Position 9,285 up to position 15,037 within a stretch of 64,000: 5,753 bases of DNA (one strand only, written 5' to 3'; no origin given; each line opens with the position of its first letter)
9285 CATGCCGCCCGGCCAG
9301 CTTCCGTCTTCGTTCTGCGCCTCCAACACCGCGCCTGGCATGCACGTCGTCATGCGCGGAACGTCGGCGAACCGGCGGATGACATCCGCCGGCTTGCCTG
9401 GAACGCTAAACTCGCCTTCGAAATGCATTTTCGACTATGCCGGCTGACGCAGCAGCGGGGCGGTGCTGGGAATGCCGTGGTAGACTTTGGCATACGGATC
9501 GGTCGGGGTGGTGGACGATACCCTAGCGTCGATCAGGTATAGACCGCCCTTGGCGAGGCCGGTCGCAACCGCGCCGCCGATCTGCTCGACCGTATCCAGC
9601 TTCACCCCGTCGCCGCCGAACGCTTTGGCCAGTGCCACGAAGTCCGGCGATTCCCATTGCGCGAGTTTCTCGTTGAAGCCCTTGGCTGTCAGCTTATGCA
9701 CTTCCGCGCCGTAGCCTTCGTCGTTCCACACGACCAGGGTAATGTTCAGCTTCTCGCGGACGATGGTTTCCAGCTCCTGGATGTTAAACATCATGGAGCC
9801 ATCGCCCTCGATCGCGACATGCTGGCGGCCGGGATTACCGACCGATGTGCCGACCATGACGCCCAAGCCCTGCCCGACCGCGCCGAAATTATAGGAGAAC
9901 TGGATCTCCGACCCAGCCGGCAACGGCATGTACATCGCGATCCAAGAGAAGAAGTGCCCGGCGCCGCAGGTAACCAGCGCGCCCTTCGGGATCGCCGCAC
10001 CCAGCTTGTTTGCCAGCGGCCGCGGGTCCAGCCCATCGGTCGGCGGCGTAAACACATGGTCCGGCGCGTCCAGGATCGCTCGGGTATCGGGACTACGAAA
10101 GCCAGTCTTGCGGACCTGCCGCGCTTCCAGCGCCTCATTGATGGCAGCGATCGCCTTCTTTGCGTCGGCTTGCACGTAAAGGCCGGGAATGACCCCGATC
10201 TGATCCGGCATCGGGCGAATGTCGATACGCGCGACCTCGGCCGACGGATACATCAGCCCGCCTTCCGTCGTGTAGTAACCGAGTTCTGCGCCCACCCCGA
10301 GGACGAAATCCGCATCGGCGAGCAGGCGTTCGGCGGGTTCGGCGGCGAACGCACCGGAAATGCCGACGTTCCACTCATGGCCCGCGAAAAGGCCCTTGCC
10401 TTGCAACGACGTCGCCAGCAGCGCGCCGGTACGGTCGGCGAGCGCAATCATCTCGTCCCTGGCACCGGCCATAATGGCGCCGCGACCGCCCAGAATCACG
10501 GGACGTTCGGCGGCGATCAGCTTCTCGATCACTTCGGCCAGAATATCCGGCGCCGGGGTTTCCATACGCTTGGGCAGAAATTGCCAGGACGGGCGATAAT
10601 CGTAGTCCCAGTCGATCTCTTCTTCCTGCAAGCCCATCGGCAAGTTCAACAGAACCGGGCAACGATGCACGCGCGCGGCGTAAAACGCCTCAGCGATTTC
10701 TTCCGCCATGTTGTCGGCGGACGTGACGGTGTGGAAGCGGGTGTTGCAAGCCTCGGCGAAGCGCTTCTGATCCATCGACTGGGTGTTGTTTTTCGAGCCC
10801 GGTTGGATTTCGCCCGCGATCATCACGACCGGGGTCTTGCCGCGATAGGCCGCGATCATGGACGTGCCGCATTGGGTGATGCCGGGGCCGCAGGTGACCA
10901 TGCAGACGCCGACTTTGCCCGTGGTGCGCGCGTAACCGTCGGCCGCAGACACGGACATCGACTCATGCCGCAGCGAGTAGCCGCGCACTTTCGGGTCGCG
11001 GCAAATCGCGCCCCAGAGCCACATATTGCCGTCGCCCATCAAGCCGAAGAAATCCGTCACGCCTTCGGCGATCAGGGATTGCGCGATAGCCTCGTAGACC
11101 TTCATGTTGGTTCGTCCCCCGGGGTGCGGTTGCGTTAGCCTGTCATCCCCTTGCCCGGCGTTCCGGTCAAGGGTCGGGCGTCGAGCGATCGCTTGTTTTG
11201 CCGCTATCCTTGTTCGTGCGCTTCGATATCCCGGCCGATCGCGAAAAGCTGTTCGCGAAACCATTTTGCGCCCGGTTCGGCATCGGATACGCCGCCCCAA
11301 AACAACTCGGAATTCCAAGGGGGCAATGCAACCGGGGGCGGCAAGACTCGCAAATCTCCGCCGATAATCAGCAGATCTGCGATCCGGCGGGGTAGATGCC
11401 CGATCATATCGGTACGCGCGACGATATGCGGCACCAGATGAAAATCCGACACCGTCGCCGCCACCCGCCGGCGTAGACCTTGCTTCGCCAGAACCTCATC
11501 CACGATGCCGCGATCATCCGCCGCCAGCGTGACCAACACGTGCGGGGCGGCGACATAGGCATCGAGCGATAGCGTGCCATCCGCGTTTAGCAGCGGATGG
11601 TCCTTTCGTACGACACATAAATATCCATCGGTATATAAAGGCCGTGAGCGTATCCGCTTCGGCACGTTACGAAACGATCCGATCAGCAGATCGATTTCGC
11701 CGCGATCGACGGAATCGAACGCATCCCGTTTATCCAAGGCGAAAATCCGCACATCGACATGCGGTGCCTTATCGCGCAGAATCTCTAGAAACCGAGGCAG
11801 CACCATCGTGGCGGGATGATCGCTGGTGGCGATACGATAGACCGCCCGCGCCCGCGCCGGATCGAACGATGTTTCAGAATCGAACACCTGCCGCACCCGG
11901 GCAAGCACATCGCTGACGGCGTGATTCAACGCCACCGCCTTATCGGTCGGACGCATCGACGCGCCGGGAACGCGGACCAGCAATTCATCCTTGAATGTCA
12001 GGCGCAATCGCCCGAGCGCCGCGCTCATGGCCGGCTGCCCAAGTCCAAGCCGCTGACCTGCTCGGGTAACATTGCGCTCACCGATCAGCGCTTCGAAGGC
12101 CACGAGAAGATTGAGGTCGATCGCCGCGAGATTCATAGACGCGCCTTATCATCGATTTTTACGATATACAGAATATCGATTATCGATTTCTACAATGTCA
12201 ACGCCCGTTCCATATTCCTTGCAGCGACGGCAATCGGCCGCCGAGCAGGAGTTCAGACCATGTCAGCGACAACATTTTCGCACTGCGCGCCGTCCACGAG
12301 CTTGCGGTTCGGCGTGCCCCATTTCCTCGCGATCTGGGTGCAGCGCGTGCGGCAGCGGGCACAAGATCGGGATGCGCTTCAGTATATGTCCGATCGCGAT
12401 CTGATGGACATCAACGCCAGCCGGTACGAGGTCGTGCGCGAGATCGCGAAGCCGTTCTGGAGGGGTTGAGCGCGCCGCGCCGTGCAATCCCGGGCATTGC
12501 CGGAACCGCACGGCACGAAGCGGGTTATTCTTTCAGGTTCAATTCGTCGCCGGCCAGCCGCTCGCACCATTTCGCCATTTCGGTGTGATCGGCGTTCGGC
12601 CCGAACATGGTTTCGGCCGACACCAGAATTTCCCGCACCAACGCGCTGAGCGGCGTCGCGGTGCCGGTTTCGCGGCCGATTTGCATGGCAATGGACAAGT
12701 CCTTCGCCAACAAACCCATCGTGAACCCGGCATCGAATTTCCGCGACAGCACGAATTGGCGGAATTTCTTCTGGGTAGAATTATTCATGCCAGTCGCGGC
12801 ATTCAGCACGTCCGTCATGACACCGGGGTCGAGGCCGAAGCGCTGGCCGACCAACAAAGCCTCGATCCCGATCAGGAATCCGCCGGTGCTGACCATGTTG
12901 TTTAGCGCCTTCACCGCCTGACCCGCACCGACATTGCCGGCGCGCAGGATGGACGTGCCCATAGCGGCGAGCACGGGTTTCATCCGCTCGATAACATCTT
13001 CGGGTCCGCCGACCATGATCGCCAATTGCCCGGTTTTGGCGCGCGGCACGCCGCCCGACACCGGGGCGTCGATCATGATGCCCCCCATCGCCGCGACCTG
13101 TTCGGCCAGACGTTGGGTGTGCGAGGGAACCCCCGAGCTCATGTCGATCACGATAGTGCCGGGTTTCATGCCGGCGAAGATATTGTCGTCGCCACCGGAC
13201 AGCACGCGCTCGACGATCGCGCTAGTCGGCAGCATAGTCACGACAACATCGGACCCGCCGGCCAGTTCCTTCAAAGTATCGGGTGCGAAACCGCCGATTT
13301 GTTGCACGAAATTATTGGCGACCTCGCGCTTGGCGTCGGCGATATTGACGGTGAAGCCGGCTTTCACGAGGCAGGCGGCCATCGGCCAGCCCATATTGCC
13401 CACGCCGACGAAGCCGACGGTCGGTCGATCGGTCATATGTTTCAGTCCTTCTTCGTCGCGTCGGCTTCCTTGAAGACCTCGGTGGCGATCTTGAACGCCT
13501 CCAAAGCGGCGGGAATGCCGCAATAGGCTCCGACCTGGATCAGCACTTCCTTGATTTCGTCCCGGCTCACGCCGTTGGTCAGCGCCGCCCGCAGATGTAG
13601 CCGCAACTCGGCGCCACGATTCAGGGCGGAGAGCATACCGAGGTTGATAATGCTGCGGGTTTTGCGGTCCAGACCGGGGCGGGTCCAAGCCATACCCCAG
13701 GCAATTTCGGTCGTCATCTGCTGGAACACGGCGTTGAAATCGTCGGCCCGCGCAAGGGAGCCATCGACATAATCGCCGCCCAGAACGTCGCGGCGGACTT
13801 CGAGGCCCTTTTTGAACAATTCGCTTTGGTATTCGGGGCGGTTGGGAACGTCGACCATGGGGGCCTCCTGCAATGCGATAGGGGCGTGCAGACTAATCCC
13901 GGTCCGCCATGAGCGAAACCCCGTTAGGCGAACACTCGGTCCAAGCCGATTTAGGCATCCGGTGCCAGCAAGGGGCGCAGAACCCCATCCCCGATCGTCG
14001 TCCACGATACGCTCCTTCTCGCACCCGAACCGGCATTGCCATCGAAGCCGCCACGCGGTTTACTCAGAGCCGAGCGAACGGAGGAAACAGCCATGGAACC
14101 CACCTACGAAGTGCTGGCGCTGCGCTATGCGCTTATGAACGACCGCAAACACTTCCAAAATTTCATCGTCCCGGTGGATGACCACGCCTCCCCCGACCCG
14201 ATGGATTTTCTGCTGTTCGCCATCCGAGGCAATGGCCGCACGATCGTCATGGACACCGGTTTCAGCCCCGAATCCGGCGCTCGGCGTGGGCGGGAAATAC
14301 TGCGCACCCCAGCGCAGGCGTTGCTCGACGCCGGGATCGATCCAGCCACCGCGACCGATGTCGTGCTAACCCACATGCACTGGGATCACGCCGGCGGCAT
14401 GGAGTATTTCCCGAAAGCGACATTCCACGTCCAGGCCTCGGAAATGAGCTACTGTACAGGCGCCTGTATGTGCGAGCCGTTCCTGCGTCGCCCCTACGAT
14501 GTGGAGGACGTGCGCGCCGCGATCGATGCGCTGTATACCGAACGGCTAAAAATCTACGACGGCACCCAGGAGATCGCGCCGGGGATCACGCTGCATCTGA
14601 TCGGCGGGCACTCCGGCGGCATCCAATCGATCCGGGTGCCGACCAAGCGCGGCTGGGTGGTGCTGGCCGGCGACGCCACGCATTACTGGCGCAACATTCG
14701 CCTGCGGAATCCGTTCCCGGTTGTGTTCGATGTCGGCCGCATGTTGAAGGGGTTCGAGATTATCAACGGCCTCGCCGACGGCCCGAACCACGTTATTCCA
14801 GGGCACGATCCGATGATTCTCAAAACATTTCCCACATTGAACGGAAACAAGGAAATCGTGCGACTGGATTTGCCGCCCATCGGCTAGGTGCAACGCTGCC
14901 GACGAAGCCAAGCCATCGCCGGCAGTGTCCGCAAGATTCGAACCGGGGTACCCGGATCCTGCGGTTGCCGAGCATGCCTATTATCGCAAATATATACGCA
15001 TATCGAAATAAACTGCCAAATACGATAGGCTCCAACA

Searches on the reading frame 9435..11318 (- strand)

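Call 25: search_protein_families(library=pfam, proteins=[window:9435-11318:-])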
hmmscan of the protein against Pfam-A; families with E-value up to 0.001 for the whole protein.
window:9435-11318:- (627 aa): 3 families
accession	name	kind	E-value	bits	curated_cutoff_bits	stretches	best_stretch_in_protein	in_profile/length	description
PF02775.26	TPP_enzyme_C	-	1.6e-31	109.6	21.9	1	453-597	2-150/151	Thiamine pyrophosphate enzyme, C-terminal TPP binding domain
PF02776.23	TPP_enzyme_N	-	6.1e-28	97.4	26.8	1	72-184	1-116/119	Thiamine pyrophosphate enzyme, N-terminal TPP binding domain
PF00205.28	TPP_enzyme_M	-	7.9e-23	81.1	30.4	1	261-392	2-136/137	Thiamine pyrophosphate enzyme, central domain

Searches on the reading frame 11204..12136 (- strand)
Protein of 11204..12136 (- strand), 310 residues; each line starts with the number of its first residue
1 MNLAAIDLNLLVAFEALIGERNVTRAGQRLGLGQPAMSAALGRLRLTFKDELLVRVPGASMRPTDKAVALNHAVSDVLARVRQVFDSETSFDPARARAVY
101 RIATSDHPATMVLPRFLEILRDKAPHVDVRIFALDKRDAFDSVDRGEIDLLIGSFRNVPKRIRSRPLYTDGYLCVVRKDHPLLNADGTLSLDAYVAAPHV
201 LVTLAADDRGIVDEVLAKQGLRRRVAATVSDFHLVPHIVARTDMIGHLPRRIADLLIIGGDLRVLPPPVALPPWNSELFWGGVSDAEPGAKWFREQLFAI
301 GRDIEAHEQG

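Call 25: search_protein_families(library=pfam, proteins=[window:11204-12136:-])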
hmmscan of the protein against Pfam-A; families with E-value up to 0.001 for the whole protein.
window:11204-12136:- (310 aa): 2 families
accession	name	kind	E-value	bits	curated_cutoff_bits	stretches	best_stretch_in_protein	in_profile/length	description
PF03466.25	LysR_substrate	-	4.6e-31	108.3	28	1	98-297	6-204/209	LysR substrate binding domain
PF00126.33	HTH_1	-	1.9e-11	44.2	26.6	1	8-66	1-58/60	Bacterial regulatory helix-turn-helix protein, lysR family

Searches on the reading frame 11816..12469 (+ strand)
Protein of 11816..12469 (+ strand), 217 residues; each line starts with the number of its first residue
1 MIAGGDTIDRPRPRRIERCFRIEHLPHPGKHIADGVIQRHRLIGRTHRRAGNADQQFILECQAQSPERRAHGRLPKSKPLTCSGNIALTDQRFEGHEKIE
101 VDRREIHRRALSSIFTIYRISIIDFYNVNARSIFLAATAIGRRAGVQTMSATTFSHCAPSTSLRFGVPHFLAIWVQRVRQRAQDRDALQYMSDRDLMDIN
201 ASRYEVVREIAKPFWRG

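Call 25: search_protein_families(library=pfam, proteins=[window:11816-12469:+])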
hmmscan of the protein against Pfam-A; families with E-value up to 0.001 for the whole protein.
window:11816-12469:+ (217 aa): 1 family
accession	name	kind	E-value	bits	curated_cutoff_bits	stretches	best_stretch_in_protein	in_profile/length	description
PF06568.16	DUF1127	-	0.00078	19.6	23.3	0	174-205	4-35/37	Domain of unknown function (DUF1127)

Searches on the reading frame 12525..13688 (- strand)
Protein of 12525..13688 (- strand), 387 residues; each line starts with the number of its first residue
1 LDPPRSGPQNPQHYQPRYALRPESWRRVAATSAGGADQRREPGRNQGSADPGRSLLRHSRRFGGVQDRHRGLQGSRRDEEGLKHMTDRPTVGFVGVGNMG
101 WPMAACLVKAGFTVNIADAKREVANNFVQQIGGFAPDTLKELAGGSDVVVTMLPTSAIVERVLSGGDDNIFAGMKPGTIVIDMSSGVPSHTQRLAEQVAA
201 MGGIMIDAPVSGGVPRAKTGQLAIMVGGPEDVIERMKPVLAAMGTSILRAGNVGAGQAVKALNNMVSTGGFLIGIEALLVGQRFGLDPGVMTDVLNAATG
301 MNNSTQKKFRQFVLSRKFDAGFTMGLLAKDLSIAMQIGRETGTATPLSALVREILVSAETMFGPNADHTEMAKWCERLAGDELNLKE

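Call 25: search_protein_families(library=pfam, proteins=[window:12525-13688:-])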
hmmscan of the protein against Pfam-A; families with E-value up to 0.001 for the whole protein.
window:12525-13688:- (387 aa): 5 families
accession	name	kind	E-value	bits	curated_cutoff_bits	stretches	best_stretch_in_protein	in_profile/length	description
PF03446.21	NAD_binding_2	-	9.9e-43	146.4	21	1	90-248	1-157/161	NAD binding domain of 6-phosphogluconate dehydrogenase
PF14833.11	NAD_binding_11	-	1.5e-35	122.5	30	1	254-374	1-121/122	NAD-binding of NADP-dependent 3-hydroxyisobutyrate dehydrogenase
PF02826.25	2-Hacid_dh_C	-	3.8e-10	39.9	25.1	1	55-198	4-141/178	D-isomer specific 2-hydroxyacid dehydrogenase, NAD binding domain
PF03807.23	F420_oxidored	-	6.4e-06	27.1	21.6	1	90-184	1-92/94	NADP oxidoreductase coenzyme F420-dependent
PF02737.24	3HCDH_N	-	0.00054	20.4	22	1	90-132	1-43/180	3-hydroxyacyl-CoA dehydrogenase, NAD binding domain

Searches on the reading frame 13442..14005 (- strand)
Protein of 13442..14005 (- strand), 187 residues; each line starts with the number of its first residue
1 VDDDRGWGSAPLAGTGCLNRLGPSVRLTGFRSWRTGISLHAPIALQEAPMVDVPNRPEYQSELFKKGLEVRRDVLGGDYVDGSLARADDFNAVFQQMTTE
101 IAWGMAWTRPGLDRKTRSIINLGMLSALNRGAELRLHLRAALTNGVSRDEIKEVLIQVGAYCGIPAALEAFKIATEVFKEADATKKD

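Call 25: search_protein_families(library=pfam, proteins=[window:13442-14005:-])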
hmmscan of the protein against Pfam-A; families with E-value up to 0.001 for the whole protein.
window:13442-14005:- (187 aa): 1 family
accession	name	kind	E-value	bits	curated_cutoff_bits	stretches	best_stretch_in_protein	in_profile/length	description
PF02627.25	CMD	-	1.7e-22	79.6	23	1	94-176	3-84/84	Carboxymuconolactone decarboxylase family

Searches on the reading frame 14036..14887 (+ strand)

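Call 25: search_protein_families(library=pfam, proteins=[window:14036-14887:+])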
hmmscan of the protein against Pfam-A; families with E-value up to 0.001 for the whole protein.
window:14036-14887:+ (283 aa): 2 families
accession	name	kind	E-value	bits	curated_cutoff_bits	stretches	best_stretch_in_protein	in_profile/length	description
PF00753.33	Lactamase_B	-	1.4e-16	61.4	22.7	1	62-225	10-161/196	Metallo-beta-lactamase superfamily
PF12706.13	Lactamase_B_2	-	0.00017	21.7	27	1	68-143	1-65/200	Beta-lactamase superfamily domain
